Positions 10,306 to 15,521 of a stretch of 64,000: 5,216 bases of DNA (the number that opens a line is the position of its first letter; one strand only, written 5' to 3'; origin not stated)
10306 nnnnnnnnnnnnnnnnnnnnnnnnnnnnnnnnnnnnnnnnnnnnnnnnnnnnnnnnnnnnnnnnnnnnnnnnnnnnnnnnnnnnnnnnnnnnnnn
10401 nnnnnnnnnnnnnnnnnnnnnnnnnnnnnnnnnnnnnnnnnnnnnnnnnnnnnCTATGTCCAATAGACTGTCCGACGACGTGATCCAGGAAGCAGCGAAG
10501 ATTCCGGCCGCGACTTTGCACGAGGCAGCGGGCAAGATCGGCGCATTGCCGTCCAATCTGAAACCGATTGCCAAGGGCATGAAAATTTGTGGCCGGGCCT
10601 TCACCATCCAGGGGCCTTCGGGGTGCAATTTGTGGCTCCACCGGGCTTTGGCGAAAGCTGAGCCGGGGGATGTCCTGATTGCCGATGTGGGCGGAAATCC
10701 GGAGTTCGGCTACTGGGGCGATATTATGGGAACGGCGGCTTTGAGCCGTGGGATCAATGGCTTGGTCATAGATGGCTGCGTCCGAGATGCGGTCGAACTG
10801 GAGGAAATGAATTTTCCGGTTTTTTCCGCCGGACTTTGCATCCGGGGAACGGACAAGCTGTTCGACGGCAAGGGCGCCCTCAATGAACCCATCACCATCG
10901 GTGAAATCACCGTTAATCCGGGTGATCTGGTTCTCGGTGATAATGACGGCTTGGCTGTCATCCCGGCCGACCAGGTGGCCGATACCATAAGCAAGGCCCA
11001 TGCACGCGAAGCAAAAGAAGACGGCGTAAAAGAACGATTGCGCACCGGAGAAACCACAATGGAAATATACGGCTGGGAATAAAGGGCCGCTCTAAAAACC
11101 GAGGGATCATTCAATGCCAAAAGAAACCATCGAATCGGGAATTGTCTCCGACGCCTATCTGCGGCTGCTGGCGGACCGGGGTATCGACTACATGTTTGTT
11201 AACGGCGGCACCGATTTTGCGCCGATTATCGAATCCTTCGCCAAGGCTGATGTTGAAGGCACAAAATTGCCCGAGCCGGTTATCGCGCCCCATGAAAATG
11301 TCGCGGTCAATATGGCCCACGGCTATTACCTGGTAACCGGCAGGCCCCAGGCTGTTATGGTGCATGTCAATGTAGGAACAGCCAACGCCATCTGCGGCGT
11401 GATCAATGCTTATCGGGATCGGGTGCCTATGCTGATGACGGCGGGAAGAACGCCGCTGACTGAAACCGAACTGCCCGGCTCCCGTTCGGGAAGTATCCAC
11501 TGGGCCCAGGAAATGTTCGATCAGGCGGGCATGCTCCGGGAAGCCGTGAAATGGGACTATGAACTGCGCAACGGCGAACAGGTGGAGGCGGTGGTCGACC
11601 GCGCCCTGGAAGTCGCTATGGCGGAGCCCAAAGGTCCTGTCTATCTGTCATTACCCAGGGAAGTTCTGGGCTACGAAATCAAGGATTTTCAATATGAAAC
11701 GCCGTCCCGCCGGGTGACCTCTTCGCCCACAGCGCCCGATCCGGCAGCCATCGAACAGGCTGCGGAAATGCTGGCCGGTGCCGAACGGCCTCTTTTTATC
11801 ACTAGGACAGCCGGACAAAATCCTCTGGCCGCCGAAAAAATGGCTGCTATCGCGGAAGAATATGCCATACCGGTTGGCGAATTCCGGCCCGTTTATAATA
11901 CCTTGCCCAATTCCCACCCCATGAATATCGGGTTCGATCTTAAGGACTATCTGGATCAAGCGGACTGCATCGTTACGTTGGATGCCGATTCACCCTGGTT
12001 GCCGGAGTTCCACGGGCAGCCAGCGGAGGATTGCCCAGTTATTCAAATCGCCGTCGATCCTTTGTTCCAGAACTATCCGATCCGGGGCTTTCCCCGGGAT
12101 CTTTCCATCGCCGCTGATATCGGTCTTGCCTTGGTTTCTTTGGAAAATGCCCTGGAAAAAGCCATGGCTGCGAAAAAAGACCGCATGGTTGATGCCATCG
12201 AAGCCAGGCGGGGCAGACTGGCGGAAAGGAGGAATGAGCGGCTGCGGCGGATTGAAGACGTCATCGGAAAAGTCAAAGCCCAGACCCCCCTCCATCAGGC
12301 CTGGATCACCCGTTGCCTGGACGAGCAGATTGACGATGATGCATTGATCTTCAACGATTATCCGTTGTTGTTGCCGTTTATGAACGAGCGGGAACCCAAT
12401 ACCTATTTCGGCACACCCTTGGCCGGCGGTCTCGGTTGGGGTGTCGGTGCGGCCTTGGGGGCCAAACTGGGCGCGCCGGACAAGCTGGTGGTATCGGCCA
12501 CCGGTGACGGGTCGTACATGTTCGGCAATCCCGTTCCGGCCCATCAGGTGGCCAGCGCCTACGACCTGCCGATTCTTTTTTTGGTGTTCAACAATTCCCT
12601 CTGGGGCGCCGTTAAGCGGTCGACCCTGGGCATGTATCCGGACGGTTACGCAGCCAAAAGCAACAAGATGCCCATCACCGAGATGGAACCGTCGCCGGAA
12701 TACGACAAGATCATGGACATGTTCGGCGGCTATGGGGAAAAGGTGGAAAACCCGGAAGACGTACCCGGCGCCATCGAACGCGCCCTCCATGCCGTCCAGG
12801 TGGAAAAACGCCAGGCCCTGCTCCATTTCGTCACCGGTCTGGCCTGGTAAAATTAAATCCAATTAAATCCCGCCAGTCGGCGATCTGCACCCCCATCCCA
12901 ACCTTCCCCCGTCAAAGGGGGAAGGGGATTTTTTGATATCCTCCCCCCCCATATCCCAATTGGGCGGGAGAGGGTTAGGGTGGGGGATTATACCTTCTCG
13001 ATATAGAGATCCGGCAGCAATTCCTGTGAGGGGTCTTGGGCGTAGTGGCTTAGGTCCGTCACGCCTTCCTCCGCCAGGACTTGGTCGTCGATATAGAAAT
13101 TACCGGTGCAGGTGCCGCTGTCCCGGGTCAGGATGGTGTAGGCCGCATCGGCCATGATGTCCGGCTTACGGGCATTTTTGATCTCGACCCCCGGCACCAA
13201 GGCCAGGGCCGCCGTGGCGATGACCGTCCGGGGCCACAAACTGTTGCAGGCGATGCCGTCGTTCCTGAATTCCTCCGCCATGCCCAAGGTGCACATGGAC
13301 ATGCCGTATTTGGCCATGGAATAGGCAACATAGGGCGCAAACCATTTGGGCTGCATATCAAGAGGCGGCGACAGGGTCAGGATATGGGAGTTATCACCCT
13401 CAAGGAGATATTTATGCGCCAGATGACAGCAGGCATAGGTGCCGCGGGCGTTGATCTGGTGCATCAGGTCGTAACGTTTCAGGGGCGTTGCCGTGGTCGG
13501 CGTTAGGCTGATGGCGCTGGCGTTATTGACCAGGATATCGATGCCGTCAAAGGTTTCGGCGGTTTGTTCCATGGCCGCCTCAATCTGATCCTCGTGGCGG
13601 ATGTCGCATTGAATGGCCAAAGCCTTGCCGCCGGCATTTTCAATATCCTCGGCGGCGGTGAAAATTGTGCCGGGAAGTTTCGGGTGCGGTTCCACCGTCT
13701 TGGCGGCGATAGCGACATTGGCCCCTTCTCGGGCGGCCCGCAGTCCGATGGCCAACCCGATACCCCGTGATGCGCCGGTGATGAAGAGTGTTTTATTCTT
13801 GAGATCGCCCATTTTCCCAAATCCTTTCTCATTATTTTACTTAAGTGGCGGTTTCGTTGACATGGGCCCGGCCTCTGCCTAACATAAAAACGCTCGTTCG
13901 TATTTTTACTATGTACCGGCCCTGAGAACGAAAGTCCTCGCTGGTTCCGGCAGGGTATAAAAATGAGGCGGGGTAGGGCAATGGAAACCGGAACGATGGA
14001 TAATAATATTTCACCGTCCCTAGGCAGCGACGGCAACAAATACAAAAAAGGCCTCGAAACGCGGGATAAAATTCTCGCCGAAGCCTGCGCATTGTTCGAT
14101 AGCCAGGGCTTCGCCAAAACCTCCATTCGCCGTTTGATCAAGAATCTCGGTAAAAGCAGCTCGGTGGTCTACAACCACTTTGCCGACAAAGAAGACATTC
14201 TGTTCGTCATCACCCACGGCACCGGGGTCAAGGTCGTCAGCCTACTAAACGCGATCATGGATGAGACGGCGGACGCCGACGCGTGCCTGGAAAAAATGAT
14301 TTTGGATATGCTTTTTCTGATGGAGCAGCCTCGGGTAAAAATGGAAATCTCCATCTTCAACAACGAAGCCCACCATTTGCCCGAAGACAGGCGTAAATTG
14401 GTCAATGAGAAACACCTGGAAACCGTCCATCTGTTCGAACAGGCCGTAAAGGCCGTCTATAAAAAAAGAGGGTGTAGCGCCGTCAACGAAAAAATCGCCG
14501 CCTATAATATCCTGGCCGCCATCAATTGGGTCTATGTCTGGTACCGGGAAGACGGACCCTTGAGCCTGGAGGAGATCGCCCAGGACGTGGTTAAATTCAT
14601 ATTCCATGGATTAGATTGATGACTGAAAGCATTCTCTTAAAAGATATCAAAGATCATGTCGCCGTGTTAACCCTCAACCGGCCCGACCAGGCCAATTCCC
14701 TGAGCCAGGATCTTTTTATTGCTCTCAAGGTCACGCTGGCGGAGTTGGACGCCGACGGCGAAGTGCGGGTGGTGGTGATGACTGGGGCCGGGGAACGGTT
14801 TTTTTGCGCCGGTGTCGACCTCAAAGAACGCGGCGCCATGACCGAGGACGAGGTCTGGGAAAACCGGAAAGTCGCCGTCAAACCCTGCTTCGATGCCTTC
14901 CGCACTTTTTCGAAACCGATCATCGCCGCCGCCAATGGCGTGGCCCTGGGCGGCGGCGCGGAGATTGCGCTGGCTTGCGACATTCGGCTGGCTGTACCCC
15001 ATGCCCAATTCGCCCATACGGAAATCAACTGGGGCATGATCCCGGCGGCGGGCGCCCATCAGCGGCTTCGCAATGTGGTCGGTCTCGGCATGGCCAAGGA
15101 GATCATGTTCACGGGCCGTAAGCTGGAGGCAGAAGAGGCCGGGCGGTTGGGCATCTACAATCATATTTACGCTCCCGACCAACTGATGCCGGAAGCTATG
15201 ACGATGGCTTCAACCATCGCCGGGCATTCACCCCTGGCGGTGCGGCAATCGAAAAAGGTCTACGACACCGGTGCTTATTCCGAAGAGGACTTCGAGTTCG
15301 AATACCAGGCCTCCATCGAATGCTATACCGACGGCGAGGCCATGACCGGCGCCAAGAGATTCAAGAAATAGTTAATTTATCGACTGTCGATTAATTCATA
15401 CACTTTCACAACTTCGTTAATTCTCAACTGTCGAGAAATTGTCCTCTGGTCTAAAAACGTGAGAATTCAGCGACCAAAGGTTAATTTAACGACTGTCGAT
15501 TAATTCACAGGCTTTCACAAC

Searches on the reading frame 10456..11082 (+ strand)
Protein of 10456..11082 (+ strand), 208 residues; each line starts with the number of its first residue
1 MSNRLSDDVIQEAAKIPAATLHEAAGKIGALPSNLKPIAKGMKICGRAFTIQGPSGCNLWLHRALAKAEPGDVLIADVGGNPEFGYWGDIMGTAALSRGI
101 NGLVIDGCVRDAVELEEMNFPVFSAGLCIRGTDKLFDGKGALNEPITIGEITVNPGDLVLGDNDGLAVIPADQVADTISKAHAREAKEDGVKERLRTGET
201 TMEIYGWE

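Call 28: search_protein_families(library=pfam, proteins=[window:10456-11082:+], max_evalue=0.00001)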
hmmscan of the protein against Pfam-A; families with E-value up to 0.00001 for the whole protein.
window:10456-11082:+ (208 aa): 1 family
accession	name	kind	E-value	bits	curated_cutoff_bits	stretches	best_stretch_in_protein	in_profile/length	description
PF03737.21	RraA-like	-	5.1e-42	144.1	24.5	1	20-168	3-152/152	Aldolase/RraA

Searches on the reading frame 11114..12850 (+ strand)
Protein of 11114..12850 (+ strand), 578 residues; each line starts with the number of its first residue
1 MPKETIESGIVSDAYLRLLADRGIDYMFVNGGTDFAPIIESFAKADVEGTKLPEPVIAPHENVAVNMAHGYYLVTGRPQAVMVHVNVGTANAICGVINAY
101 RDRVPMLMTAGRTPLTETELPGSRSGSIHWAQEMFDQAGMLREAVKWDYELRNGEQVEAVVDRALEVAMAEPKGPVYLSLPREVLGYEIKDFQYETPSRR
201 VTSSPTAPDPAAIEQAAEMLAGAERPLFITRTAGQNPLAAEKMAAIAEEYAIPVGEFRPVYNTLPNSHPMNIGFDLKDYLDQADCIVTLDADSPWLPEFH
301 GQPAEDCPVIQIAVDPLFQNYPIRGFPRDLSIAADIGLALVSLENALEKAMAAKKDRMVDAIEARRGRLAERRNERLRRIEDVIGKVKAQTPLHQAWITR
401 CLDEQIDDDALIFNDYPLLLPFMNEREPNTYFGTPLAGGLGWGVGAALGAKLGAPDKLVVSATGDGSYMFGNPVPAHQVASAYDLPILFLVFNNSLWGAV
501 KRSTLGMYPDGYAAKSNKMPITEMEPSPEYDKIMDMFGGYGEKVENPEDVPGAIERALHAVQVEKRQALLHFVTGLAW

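Call 29: search_protein_families(library=pfam, proteins=[window:11114-12850:+], max_evalue=0.00001)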
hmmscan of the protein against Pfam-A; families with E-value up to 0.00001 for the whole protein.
window:11114-12850:+ (578 aa): 3 families
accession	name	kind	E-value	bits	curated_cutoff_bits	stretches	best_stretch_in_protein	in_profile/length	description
PF02776.23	TPP_enzyme_N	-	4.2e-25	88.3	26.8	1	11-140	3-119/119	Thiamine pyrophosphate enzyme, N-terminal TPP binding domain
PF02775.26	TPP_enzyme_C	-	7.7e-23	81.4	21.9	1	423-559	13-142/151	Thiamine pyrophosphate enzyme, C-terminal TPP binding domain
PF00205.28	TPP_enzyme_M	-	2.3e-08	34.2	30.4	1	213-341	1-135/137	Thiamine pyrophosphate enzyme, central domain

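Call 30: search_protein_families(library=ncbifam, proteins=[window:11114-12850:+], max_evalue=1e-10)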
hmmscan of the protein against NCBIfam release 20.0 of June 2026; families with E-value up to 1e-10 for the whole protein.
window:11114-12850:+ (578 aa): 48 families (the best 25 are shown)
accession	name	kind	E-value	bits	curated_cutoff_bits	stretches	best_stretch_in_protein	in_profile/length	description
NF006203.0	PRK08327.1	equivalog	4.8e-206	685.7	456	1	11-572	11-566/571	thiamine pyrophosphate-requiring protein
NF006122.0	PRK08266.1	subfamily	1e-53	182.7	571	1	13-560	8-514/543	hypothetical protein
NF006052.0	PRK08199.1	subfamily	1.8e-51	175.1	539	1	18-571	17-534/559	thiamine pyrophosphate protein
NF005485.1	PRK07092.1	equivalog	2.9e-48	164.9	493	1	11-561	3-509/523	benzoylformate decarboxylase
NF004807.0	PRK06154.1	equivalog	7.6e-48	163.5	607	1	17-574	28-554/565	thiamine pyrophosphate-requiring protein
NF004516.0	PRK05858.1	equivalog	4.7e-43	147.5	587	1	15-560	17-525/548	acetolactate synthase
NF005713.0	PRK07525.1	subfamily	5e-43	147.4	620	1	12-570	9-558/592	sulfoacetaldehyde acetyltransferase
TIGR00118.1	acolac_lg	equivalog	1.1e-41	143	538.35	1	15-560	7-524/557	biosynthetic-type acetolactate synthase large subunit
NF058623.1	HdaclCoAlyACT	equivalog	1.5e-41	142.7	600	1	11-560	12-531/575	2-hydroxyacyl-CoA lyase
TIGR03457.1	sulphoacet_xsc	equivalog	5.3e-41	140.6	676.4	1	12-573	5-555/579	sulfoacetaldehyde acetyltransferase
NF005712.0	PRK07524.1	subfamily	7.8e-41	140.1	500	1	16-504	10-472/536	5-guanidino-2-oxopentanoate decarboxylase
NF004710.0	PRK06048.1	equivalog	3e-38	131.6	976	2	11-274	10-258/561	acetolactate synthase large subunit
NF004919.0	PRK06276.1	equivalog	1.3e-37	129.4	866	1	13-560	5-528/582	acetolactate synthase large subunit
NF005039.0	PRK06456.1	equivalog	4.1e-36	124.6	868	2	21-274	14-258/572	acetolactate synthase large subunit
NF006187.0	PRK08322.1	equivalog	6.2e-35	120.6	509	1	12-561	5-519/548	acetolactate synthase large subunit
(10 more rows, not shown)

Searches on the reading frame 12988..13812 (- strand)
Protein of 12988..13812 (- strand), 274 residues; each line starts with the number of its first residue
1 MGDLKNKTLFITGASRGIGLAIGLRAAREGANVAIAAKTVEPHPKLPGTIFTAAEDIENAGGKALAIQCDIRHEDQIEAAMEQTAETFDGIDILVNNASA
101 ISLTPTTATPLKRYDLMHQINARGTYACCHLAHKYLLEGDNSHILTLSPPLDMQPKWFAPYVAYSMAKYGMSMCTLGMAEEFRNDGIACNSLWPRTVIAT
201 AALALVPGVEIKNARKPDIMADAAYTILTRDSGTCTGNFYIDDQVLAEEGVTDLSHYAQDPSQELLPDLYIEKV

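Call 29: search_protein_families(library=pfam, proteins=[window:12988-13812:-], max_evalue=0.00001)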
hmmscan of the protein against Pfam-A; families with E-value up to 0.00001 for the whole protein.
window:12988-13812:- (274 aa): 2 families
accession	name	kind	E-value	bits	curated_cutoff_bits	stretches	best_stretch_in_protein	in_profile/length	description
PF00106.31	adh_short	-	4.6e-32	111.5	26.6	1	7-198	1-183/195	short chain dehydrogenase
PF13561.12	adh_short_C2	-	4.9e-29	102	27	1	13-208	1-186/236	Enoyl-(Acyl carrier protein) reductase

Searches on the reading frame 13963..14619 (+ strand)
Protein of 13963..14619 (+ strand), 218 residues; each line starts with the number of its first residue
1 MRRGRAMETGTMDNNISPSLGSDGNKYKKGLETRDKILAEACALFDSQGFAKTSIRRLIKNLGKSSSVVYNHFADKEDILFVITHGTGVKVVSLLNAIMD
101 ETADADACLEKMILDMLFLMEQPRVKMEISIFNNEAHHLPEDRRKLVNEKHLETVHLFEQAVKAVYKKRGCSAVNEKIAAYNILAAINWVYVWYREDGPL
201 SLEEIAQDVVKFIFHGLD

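Call 29: search_protein_families(library=pfam, proteins=[window:13963-14619:+], max_evalue=0.00001)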
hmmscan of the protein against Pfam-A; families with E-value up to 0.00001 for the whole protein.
window:13963-14619:+ (218 aa): 2 families
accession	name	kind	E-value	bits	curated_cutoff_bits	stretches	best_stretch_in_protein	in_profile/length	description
PF17932.6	TetR_C_24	-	3e-20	73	26.4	1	127-217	24-114/114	Tetracyclin repressor-like, C-terminal domain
PF00440.29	TetR_N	-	5.7e-10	39.3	24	1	37-80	1-44/47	Bacterial regulatory proteins, tetR family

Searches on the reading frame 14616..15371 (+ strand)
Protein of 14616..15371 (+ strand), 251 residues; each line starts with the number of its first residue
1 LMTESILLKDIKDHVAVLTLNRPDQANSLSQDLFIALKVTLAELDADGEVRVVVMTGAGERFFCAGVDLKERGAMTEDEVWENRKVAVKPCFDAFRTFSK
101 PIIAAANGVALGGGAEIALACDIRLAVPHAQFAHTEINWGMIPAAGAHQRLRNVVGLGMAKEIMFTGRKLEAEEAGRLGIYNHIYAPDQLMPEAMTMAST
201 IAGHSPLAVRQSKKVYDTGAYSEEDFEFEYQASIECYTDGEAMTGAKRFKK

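Call 24: search_protein_families(library=pfam, proteins=[window:14616-15371:+], max_evalue=0.01)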
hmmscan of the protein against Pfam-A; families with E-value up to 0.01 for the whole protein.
window:14616-15371:+ (251 aa): 2 families
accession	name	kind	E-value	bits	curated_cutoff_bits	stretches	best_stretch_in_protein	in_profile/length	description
PF00378.25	ECH_1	-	7.4e-52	176.6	27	1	11-229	2-218/251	Enoyl-CoA hydratase/isomerase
PF16113.10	ECH_2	-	2e-31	110.2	27.2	1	16-189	2-176/335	Enoyl-CoA hydratase/isomerase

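Call 30: search_protein_families(library=ncbifam, proteins=[window:14616-15371:+], max_evalue=1e-10)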
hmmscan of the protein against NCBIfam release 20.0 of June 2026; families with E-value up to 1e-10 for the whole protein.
window:14616-15371:+ (251 aa): 69 families (the best 25 are shown)
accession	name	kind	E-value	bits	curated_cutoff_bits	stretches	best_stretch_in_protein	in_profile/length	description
NF005802.0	PRK07657.1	equivalog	1.4e-65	221.5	363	1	2-219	1-217/260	enoyl-CoA hydratase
NF004840.0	PRK06190.1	equivalog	2.5e-63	214.1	253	1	2-236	1-235/260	enoyl-CoA hydratase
NF051848.1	EnCoAHydtEchA19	equivalog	2.4e-58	197.7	400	1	12-249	7-247/258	enoyl-CoA hydratase EchA19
NF004475.0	PRK05809.1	subfamily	2.8e-58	197.4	394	1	6-243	6-243/260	short-chain-enoyl-CoA hydratase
NF006566.0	PRK09076.1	subfamily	1.8e-49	168.7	286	1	7-245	7-245/260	enoyl-CoA hydratase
NF005864.0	PRK07799.1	equivalog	3.2e-49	167.5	316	1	10-250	13-256/266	crotonase/enoyl-CoA hydratase family protein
NF004634.0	PRK05980.1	equivalog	2.4e-48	164.8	375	1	2-210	1-211/263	crotonase/enoyl-CoA hydratase family protein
NF005803.0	PRK07658.1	equivalog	3e-48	164.5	313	1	10-219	7-214/257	enoyl-CoA hydratase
NF006007.0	PRK08138.1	subfamily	5.1e-48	163.7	355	1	3-219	6-218/261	enoyl-CoA hydratase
NF004794.0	PRK06142.1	equivalog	3.1e-47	161.5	308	1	10-220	11-231/273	crotonase/enoyl-CoA hydratase family protein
NF005073.0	PRK06495.1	subfamily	3.4e-47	160.9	296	1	6-217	5-212/257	enoyl-CoA hydratase/isomerase family protein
NF007239.0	PRK09674.1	equivalog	3.7e-47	161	371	1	3-215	2-210/257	2,3-dehydroadipyl-CoA hydratase PaaF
NF004781.0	PRK06127.1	subfamily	4.5e-47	160.9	291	1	4-238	10-247/269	enoyl-CoA hydratase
NF042430.2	EnCoAhydt_DpgD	equivalog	2.6e-46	158.2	400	1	12-249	4-247/258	enoyl-CoA-hydratase DpgD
NF004517.0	PRK05862.1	equivalog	3.1e-46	158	396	1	3-217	2-212/257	enoyl-CoA hydratase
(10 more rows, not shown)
